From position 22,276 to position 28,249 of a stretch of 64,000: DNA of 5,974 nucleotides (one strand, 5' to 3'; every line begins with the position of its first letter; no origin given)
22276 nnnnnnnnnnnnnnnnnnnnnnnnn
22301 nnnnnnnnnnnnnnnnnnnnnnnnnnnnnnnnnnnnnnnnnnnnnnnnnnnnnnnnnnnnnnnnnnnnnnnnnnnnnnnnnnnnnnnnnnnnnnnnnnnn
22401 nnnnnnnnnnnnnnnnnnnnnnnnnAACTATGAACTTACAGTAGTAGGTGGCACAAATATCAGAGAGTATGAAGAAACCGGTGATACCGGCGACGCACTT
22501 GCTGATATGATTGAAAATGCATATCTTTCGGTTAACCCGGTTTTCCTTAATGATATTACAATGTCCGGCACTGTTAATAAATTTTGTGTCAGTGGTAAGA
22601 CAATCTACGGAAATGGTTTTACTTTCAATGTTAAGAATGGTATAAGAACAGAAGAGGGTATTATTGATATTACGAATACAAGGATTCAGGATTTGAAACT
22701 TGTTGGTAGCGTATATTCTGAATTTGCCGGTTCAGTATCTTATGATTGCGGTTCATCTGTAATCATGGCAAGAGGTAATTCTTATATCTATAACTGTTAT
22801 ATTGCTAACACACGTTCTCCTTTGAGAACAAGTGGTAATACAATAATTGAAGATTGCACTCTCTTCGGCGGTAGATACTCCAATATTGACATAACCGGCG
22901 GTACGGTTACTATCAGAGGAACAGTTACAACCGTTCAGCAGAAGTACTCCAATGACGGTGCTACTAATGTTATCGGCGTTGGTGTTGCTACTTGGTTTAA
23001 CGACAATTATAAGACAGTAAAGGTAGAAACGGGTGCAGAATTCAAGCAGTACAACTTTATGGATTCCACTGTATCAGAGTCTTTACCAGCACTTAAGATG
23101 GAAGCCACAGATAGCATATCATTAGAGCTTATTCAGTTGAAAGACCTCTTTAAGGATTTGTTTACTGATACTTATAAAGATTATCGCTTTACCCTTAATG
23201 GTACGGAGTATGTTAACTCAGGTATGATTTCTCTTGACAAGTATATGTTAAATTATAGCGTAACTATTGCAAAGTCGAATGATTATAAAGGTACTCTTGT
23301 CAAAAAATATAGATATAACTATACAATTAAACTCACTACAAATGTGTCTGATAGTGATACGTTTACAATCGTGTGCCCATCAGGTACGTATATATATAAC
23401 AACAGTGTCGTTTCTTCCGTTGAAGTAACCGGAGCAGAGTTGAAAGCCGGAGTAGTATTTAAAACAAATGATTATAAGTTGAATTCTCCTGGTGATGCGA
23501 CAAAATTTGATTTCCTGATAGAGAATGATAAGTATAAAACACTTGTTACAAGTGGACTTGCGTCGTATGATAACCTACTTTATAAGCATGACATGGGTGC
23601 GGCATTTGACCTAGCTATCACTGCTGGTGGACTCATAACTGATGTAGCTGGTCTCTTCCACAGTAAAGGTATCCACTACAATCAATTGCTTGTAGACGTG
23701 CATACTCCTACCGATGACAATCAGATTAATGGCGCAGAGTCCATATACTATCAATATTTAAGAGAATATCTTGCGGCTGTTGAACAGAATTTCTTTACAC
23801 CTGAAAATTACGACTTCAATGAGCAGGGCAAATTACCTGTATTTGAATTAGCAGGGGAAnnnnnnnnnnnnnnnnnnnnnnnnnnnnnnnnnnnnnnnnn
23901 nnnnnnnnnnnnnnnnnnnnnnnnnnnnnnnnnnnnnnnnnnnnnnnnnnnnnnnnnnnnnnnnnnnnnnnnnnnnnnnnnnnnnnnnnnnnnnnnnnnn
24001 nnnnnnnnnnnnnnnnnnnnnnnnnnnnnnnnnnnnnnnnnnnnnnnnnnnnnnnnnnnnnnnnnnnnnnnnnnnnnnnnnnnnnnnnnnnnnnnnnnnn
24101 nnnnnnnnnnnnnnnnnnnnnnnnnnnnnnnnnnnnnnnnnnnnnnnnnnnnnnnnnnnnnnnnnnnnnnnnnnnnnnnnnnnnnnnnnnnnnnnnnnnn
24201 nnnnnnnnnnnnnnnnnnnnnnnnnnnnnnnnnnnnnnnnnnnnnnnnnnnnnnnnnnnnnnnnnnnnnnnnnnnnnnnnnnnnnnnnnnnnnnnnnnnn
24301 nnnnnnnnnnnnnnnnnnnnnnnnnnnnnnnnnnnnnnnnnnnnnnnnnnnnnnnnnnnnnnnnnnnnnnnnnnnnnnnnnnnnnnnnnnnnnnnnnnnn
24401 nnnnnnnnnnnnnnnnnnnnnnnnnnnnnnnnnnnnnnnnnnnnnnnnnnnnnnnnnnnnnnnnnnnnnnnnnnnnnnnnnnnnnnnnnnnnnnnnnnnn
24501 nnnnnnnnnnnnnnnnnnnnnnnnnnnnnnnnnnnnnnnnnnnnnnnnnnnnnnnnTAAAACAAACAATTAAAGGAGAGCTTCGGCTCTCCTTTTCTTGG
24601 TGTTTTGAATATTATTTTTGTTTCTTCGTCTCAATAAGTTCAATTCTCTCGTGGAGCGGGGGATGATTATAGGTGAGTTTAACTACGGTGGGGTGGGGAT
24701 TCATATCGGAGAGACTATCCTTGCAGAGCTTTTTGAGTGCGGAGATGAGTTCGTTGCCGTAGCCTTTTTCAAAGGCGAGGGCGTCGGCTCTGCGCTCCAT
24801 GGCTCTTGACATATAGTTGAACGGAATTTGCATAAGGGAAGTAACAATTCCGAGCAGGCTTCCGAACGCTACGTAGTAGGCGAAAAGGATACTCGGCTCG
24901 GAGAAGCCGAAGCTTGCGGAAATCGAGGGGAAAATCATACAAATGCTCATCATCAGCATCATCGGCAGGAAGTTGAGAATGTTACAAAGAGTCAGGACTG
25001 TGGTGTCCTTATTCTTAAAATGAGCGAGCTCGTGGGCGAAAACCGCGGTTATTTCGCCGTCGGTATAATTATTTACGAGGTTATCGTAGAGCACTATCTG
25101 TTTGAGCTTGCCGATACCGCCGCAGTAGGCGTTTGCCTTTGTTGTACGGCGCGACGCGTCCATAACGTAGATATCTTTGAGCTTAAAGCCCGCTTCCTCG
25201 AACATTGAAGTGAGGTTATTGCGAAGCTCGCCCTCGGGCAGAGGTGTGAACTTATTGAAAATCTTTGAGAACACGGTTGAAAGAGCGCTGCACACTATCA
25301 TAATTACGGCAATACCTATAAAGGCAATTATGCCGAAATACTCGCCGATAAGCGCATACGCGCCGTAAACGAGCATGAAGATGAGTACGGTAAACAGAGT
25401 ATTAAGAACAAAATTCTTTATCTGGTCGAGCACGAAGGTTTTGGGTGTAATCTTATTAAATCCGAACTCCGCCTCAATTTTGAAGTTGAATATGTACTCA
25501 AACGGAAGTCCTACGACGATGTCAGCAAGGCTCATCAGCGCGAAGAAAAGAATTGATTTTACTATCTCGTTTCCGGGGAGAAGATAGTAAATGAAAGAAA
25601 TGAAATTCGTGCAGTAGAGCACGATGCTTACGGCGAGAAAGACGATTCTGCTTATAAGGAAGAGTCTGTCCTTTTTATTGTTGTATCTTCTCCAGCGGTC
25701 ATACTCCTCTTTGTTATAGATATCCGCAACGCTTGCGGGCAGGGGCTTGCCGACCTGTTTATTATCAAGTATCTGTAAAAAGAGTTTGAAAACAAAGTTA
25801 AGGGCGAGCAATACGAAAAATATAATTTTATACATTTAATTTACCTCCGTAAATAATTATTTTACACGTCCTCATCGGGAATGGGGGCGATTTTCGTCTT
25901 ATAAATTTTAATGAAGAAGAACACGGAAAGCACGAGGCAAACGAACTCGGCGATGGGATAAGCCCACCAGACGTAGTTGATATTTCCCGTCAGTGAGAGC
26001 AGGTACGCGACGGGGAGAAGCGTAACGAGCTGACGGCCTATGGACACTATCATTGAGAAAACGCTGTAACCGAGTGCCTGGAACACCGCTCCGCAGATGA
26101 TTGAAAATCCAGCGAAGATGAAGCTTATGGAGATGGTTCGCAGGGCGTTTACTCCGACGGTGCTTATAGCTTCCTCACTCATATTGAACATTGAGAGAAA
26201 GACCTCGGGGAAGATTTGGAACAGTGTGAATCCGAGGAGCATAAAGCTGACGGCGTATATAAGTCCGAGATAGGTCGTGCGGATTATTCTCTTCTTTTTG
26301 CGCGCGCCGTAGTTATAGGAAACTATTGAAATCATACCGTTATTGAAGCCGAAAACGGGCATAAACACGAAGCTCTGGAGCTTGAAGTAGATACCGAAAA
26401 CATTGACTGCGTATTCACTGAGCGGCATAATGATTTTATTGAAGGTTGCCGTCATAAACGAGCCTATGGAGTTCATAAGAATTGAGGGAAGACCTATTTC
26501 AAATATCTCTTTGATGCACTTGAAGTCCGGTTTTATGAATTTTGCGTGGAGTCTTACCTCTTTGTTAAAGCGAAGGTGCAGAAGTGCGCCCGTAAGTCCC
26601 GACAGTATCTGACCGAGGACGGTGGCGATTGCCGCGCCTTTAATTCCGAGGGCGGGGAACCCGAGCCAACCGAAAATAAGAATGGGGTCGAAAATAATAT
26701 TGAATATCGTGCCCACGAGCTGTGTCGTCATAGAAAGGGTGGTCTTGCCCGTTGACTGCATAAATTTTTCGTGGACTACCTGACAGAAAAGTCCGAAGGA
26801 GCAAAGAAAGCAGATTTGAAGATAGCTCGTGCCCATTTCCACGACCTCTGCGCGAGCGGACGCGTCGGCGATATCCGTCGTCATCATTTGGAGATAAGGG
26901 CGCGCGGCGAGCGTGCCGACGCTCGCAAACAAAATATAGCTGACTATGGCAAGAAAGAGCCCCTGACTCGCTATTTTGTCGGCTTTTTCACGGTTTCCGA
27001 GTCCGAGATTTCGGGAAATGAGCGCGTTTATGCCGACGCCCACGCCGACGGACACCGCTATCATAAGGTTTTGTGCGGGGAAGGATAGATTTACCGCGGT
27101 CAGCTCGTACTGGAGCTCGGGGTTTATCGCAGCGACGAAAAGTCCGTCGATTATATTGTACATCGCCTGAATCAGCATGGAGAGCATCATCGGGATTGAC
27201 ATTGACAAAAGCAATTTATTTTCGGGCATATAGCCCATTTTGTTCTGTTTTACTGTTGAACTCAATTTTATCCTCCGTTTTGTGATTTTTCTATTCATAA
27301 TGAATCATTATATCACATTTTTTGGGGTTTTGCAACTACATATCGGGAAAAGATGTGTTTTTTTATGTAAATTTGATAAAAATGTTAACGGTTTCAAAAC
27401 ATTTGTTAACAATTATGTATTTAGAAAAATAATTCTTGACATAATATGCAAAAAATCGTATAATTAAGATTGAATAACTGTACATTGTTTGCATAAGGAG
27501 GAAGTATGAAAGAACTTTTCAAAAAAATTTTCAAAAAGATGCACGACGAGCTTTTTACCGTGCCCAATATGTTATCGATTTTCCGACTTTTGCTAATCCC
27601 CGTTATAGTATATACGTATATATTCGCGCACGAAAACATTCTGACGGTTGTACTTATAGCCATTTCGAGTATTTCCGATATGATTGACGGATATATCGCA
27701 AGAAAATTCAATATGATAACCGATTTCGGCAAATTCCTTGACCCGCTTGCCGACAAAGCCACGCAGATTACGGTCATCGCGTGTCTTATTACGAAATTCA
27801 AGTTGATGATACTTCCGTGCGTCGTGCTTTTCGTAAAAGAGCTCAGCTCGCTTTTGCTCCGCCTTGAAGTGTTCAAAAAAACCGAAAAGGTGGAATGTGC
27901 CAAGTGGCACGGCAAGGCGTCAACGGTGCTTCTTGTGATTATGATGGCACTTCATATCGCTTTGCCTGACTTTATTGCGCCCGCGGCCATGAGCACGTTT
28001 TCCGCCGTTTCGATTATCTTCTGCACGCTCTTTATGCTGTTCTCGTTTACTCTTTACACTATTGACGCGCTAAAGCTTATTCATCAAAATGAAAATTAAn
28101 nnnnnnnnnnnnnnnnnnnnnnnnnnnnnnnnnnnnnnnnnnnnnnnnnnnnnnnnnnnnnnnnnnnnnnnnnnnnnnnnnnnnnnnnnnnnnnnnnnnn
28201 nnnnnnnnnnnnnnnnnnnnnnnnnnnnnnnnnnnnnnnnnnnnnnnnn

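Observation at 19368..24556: Cargo of the switch: a 4x zinc-ribbon repeat protein, an orphan 1177-aa prepilin-signal protein and a Big_3 anchor protein, partly on AT-rich DNA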

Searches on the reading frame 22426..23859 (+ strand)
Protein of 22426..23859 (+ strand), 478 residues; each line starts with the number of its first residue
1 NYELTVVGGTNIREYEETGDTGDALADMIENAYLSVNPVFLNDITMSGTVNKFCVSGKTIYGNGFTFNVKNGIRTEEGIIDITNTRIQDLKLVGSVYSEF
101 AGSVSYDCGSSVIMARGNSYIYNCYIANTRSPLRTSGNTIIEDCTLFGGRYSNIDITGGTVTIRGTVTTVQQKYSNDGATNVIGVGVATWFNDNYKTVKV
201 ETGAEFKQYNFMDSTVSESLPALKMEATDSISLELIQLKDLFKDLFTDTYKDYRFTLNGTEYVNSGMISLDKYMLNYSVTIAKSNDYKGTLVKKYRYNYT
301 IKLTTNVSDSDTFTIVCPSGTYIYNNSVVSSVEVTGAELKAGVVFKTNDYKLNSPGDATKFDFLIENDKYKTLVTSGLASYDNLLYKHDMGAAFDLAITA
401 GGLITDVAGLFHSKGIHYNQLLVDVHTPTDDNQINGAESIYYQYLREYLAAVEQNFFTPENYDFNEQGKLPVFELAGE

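Call 62: predict_structure(alignment_id=A3)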
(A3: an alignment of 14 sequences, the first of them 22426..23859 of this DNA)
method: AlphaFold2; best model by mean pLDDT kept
length: 478 residues; sequences in the alignment: 14
mean_pLDDT: 77.3   pTM: 0.80
mean pLDDT of the five models: 77.3, 76.9, 76.1, 75.0, 54.7
residues with pLDDT >= 90: 127; 70-90: 205; 50-70: 107; < 50: 39
segments of 3 or more residues with pLDDT < 50: 1-5, 7-23, 32-37, 400-403
pLDDT, mean of each block of 10 residues (from residue 1): 44 40 49 49 58 77 71 71 87 72 57 91 88 92 86 89 94 55 77 84 92 80 70 75 85 87 89 87 86 89 94 94 94 97 94 71 89 89 84 56 56 71 86 71 87 74 69 59
secondary structure, 60 per line:
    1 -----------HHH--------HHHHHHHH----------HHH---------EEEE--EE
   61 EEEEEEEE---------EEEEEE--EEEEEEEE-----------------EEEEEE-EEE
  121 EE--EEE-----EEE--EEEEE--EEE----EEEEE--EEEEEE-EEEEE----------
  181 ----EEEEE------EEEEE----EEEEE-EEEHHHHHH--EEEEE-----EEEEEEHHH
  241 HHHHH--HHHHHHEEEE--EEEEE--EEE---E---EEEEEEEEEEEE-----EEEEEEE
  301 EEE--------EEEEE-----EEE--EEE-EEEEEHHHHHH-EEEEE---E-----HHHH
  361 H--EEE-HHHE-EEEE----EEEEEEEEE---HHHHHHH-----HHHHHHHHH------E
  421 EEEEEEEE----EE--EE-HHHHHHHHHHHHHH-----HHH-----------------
elements in order: H23-30 E53-56 E59-68 E78-83 E86-93 E111-116 E118-122 E125-127 E133-135 E138-142 E145-147 E152-156 E159-164 E166-170 E185-189 E196-200 E205-209 E211-213 H214-219 E222-226 E232-237 H238-245 H248-253 E254-257 E260-264 E267-269 E277-288 E294-303 E312-316 E322-324 E327-329 E331-335 H336-341 E343-347 H357-361 E364-366 E373-376 E381-389 H393-399 H405-413 E420-428 H440-453

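Call 67: fold_search(model_id=the predicted structure, library=pdb)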
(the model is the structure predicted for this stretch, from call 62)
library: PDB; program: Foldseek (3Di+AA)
matches with E <= 10: 965; with E <= 0.001: 1
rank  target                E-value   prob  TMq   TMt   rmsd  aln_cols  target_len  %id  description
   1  6c72_A                6.5e-04  0.44  0.12  0.11  25.1       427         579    9  Crystal structure of a tailspike protein gp49 from Acinetobacter baumannii bacteriophage Fri1, a capsular polysacchari (released 2019-01-23)
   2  6w4q_F                1.0e-02  0.15  0.12  0.08  21.4       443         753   10  Crystal structure of full-length tailspike protein 2 (TSP2, ORF211) ) from Escherichia coli O157:H7 bacteriophage CAB1 (released 2021-01-20)
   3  5w6p_D                3.4e-02  0.13  0.15  0.12  22.7       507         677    8  Crystal structure of Bacteriophage CBA120 tailspike protein 2 enzymatically active domain (TSP2dN, orf211) (released 2018-10-24)
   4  1edy_A                4.6e-02  0.57  0.12  0.28   9.4       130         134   12  CRYSTAL STRUCTURE OF RAT ALPHA 1-MACROGLOBULIN RECEPTOR BINDING DOMAIN (released 2000-12-01)
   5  5g5n_B                4.9e-02  0.92  0.22  0.30  10.4       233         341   14  Structure of the snake adenovirus 1 hexon-interlacing LH3 protein, methylmercury chloride derivative (released 2017-06-07)
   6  6w4q_C                4.9e-02  0.10  0.12  0.08  20.6       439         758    9  Crystal structure of full-length tailspike protein 2 (TSP2, ORF211) ) from Escherichia coli O157:H7 bacteriophage CAB1 (released 2021-01-20)
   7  5w6p_A                5.7e-02  0.28  0.18  0.13  16.7       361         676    8  Crystal structure of Bacteriophage CBA120 tailspike protein 2 enzymatically active domain (TSP2dN, orf211) (released 2018-10-24)
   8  4yz0_A                9.6e-02  0.91  0.20  0.45  10.6       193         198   11  C. bescii Family 3 pectate lyase double mutant K108A/E39Q in complex with trigalacturonic acid (released 2015-12-23)
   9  4z05_A                1.3e-01  0.89  0.20  0.46  11.0       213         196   10  C. bescii Family 3 pectate lyase mutant E84A (released 2015-12-23)
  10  8ikx_A                1.4e-01  0.04  0.09  0.11  14.2       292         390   12  An Arabidopsis polygalacturonase PGLR (released 2024-02-07)
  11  1edy_B                1.5e-01  0.44  0.12  0.31   8.9       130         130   12  CRYSTAL STRUCTURE OF RAT ALPHA 1-MACROGLOBULIN RECEPTOR BINDING DOMAIN (released 2000-12-01)
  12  9ozd_B                1.8e-01  0.15  0.14  0.17  12.4       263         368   11  Crystal structure of the polysaccharide lyase RbmB from Vibrio cholerae bound to Vibrio Polysaccharide (released 2026-03-11)
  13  6kvh                  1.9e-01  0.05  0.08  0.10  14.7       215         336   12  The mutant crystal structure of endo-polygalacturonase (T284A) from Talaromyces leycettanus JCM 12802 (released 2020-09-09)
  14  9rkv_N                1.9e-01  0.02  0.09  0.08  30.3       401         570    9  Agrobacterium phage 7-7-1 tail fibers (released 2025-12-10)
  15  4yzx_B                2.2e-01  0.75  0.20  0.44  11.5       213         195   11  C. bescii Family 3 pectate lyase double mutant K108A/D107N in complex with trigalacturonic acid (released 2015-12-23)
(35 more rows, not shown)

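Call 68: search_protein_representatives(alignment_id=A3)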
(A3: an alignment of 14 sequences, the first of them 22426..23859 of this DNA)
Query: 14 sequences, 454 profile positions. Proteins with E-value up to 0.001 (for the whole library): 412; up to 1e-10: 384; up to 1e-30: 214. The best 150 are listed.
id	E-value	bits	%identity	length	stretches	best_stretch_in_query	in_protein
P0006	3.6e-186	636.0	-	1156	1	1-452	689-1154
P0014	1.7e-181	620.5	-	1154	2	1-453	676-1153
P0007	1.2e-174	597.9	-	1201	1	1-451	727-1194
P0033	1.0e-172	591.6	-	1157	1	3-448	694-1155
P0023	1.5e-171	587.7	-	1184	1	1-453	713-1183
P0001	6.3e-171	585.7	-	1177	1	1-451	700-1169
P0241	1.0e-170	585.0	-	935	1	1-453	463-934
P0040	1.3e-164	564.9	-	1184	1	1-453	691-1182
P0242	5.1e-164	562.9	-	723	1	1-451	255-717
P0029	9.8e-164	562.0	-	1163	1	3-449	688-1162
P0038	7.6e-159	545.9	-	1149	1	3-447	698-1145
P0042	3.0e-155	534.0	-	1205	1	1-453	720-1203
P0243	7.9e-127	440.3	-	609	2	26-453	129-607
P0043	3.9e-126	438.0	-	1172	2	1-453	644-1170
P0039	1.4e-109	383.5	-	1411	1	1-451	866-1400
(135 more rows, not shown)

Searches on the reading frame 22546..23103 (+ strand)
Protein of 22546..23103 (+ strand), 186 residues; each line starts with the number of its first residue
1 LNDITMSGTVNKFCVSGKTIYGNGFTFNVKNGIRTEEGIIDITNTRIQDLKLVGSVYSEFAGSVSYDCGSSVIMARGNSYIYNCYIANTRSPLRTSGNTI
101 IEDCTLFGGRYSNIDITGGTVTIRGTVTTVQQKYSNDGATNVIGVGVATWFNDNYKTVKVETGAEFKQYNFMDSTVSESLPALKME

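Call 24: find_related_loci(query=A2, collection=metagenome_contigs, flank=10000)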
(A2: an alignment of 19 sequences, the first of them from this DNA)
Query A2 (186 aa) in metagenome_contigs; peptide patterns used: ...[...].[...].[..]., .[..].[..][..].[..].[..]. (x = any residue, [..] = any of these).
21 stretches matched a pattern; 1 encode a relative of the query (tblastn E <= 1e-3); 1 distinct loci.
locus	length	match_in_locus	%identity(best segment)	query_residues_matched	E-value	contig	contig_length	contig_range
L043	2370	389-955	36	1-175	2e-34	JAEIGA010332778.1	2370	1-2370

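Call 50: find_related_loci(query=A2, collection=viral_contigs, flank=10000)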
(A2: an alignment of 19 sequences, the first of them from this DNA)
Query A2 (186 aa) in viral_contigs; peptide patterns used: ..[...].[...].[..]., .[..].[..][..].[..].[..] (x = any residue, [..] = any of these).
32 stretches matched a pattern, but none encodes a relative of the query by tblastn (E <= 1e-3).

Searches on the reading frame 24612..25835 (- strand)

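Call 5: search_protein_families(library=pfam, proteins=[window:24612-25835:-], max_evalue=0.01)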
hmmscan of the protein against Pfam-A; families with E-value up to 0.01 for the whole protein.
window:24612-25835:- (407 aa): 4 families
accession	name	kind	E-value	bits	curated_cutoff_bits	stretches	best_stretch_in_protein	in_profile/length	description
PF01435.24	Peptidase_M48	-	1.4e-30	107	20.3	1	199-402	2-183/186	Peptidase family M48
PF16491.10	Peptidase_M48_N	-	2.4e-30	106.1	27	1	27-189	7-172/179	CAAX prenyl protease N-terminal, five membrane helices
PF05569.17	Peptidase_M56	-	7.3e-07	29.1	31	1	175-290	107-221/296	BlaR1 peptidase M56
PF10026.15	DUF2268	-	0.00018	21.5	23.6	1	205-273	9-76/195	Predicted Zn-dependent protease (DUF2268)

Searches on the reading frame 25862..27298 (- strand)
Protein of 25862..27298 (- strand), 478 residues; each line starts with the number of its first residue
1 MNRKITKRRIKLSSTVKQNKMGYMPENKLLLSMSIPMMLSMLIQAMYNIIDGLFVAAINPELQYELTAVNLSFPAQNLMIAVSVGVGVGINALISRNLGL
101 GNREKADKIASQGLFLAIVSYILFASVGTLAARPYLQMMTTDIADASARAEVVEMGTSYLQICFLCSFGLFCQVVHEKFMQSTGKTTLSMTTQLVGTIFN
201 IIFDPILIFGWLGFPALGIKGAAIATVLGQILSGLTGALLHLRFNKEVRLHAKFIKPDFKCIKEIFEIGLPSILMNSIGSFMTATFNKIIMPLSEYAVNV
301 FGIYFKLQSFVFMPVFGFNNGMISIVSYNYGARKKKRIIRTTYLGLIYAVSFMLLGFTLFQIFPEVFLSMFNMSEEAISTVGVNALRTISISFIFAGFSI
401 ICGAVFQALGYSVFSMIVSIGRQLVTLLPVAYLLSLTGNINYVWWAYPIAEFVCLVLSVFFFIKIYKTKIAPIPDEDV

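Call 76: search_protein_families(library=pfam, proteins=[window:25862-27298:-], max_evalue=0.00001)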
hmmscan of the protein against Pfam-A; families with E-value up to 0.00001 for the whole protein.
window:25862-27298:- (478 aa): 1 family
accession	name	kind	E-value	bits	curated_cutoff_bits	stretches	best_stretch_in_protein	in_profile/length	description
PF01554.23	MatE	-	9.1e-47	159.2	24.9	2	36-206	1-161/161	MatE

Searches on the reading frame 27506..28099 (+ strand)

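Call 76: search_protein_families(library=pfam, proteins=[window:27506-28099:+], max_evalue=0.00001)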
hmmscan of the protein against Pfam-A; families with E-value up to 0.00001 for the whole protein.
window:27506-28099:+ (197 aa): 1 family
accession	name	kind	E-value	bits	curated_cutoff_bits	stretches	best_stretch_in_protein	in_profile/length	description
PF01066.26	CDP-OH_P_transf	-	9.1e-34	117.5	22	1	17-165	1-138/152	CDP-alcohol phosphatidyltransferase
